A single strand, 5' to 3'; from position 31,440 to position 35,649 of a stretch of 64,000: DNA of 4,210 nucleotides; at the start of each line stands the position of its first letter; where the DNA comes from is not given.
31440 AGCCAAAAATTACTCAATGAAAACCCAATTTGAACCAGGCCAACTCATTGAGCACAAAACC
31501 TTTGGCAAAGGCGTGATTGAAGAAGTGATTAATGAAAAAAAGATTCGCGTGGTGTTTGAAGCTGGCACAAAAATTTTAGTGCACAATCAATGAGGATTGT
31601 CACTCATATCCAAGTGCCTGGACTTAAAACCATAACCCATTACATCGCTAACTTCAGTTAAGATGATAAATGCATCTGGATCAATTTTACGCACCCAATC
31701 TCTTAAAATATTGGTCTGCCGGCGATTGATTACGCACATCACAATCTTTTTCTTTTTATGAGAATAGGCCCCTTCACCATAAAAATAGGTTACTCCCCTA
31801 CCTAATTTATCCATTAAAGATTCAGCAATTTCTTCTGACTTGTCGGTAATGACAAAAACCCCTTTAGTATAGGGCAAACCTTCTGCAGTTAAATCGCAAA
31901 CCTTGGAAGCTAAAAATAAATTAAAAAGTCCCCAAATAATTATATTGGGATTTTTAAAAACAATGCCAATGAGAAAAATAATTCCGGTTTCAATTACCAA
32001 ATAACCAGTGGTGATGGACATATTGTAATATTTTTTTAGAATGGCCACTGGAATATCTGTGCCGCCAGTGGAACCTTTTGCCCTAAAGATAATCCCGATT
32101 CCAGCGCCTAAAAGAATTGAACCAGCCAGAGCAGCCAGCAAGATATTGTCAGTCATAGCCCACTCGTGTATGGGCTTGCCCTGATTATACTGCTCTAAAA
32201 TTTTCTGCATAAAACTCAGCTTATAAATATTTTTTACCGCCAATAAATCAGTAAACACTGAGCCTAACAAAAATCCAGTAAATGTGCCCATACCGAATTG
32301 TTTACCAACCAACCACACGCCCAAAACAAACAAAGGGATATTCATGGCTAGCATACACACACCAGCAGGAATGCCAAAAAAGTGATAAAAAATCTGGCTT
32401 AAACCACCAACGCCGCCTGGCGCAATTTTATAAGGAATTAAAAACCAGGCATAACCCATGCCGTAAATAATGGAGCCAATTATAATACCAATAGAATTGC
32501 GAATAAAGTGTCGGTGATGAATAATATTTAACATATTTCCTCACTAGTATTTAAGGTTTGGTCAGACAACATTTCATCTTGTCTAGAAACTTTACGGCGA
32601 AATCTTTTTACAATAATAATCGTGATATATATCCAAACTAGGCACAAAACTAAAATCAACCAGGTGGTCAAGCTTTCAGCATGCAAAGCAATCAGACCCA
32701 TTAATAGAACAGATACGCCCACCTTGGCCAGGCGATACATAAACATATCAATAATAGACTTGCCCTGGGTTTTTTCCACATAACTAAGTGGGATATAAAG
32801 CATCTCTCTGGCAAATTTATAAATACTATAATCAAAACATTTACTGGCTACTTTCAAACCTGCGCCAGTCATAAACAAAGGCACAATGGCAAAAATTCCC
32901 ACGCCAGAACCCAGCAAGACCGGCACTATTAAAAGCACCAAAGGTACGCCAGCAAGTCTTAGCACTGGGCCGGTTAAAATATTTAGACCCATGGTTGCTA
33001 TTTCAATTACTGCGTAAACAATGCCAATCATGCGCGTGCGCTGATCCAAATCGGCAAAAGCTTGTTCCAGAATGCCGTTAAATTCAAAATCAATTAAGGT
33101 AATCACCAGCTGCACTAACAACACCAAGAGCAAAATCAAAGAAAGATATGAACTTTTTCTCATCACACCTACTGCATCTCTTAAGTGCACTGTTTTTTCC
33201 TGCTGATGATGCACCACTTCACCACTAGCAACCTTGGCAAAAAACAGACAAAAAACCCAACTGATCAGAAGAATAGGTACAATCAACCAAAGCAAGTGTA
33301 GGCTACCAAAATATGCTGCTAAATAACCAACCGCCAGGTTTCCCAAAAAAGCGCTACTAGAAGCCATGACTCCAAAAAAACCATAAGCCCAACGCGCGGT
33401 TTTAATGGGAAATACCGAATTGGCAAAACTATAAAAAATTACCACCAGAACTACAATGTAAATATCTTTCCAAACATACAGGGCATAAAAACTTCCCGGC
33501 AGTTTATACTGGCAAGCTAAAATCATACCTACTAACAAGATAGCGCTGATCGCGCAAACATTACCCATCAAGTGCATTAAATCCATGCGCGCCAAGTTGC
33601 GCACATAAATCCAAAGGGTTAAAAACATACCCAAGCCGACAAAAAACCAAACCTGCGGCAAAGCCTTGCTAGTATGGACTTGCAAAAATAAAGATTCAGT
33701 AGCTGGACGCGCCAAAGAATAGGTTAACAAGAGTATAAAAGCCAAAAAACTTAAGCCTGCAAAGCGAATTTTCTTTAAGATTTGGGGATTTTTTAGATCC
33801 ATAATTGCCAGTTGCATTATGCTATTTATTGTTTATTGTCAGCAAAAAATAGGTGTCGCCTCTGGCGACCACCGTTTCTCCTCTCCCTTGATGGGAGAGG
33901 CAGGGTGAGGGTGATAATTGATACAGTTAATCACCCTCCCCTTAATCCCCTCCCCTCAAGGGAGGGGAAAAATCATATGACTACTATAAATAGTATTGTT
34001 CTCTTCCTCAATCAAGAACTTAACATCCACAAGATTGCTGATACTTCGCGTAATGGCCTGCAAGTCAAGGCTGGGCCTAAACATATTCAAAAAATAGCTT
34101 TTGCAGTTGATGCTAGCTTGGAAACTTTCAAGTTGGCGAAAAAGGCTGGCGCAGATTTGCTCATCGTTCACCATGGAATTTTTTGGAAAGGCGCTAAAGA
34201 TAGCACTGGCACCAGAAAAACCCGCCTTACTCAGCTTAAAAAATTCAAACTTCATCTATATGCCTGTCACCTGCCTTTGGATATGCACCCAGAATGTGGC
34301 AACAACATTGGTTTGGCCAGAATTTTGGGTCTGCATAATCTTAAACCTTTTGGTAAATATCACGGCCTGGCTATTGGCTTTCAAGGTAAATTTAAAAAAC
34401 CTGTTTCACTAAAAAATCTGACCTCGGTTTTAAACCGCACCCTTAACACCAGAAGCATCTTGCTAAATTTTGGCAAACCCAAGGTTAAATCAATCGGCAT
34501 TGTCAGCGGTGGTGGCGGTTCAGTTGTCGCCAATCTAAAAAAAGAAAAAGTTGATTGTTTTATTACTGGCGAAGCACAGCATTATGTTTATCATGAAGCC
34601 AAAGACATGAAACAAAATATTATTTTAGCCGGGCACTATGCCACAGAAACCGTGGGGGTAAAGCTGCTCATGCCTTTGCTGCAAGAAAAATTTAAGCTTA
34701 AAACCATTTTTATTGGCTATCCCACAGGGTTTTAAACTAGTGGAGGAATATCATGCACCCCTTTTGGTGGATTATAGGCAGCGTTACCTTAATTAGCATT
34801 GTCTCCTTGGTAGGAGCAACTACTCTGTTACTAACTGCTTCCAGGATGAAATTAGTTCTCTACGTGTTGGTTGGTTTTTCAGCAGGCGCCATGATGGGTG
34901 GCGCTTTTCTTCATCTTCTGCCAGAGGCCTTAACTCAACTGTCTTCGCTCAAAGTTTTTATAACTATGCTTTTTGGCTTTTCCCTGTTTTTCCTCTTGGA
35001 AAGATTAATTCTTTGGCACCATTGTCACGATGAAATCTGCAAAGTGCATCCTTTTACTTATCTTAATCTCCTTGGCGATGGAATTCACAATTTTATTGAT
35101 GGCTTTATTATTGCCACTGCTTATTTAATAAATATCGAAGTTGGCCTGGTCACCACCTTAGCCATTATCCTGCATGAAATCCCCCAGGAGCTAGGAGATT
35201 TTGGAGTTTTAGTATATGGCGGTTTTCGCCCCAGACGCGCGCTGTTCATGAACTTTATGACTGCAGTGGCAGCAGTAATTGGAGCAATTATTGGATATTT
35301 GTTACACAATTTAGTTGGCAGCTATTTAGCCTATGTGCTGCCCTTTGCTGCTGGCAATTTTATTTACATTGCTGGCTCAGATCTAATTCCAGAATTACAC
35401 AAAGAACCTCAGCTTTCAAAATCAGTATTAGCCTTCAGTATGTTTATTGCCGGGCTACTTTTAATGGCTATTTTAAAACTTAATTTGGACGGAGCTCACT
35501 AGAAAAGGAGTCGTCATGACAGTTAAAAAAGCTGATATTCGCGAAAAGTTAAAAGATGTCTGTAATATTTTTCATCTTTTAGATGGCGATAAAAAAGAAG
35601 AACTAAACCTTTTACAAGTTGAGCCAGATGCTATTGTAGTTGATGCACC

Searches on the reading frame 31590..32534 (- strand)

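Call 48: search_protein_families(library=pfam, proteins=[window:31590-32534:-], max_evalue=0.0001)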
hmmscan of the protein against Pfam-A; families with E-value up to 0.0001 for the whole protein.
window:31590-32534:- (315 aa): 2 families
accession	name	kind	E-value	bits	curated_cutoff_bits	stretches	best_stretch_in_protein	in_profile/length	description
PF02588.21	YitT_membrane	-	1.3e-51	175.4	24.3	1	15-241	3-205/205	Uncharacterised 5xTM membrane BCR, YitT family COG1284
PF10035.14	DUF2179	-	1.6e-22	79.5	22.8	1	246-300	1-55/55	Uncharacterized protein conserved in bacteria (DUF2179)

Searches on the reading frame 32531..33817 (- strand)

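Call 49: search_protein_families(library=pfam, proteins=[window:32531-33817:-], max_evalue=0.0001)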
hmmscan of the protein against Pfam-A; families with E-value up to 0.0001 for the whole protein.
window:32531-33817:- (429 aa): 1 family
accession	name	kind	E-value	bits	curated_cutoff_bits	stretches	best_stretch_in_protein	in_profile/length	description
PF03219.20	TLC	-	1.5e-18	67.3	21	2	316-405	396-490/491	TLC ATP/ADP transporter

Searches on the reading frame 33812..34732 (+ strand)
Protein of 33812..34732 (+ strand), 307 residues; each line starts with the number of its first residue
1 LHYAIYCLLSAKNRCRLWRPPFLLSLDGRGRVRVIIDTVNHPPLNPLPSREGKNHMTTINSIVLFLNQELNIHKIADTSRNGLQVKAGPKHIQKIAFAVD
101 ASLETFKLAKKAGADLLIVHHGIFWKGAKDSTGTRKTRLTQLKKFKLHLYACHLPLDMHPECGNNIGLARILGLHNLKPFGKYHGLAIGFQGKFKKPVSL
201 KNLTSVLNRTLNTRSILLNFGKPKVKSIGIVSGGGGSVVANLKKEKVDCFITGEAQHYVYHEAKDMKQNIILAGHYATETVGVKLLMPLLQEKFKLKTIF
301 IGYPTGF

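Call 49: search_protein_families(library=pfam, proteins=[window:33812-34732:+], max_evalue=0.0001)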
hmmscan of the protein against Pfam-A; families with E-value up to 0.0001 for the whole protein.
window:33812-34732:+ (307 aa): 1 family
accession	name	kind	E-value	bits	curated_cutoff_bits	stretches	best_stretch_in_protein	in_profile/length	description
PF01784.24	DUF34_NIF3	-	1.4e-64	218.6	23.4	1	58-301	2-250/256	Duf34/NIF3 (NGG1p interacting factor 3)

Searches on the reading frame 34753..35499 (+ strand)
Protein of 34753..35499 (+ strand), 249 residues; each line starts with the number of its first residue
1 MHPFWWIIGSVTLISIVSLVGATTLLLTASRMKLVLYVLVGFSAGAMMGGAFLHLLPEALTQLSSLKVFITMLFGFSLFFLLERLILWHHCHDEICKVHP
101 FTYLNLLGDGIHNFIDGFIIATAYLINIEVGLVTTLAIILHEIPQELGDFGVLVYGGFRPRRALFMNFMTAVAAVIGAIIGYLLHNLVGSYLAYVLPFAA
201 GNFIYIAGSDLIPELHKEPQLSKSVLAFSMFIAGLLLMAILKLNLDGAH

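Call 49: search_protein_families(library=pfam, proteins=[window:34753-35499:+], max_evalue=0.0001)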
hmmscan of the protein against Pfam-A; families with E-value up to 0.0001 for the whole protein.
window:34753-35499:+ (249 aa): 1 family
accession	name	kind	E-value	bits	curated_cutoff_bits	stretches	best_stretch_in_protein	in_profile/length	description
PF02535.28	Zip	-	5.6e-42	144.5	35.1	2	92-241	168-322/323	ZIP Zinc transporter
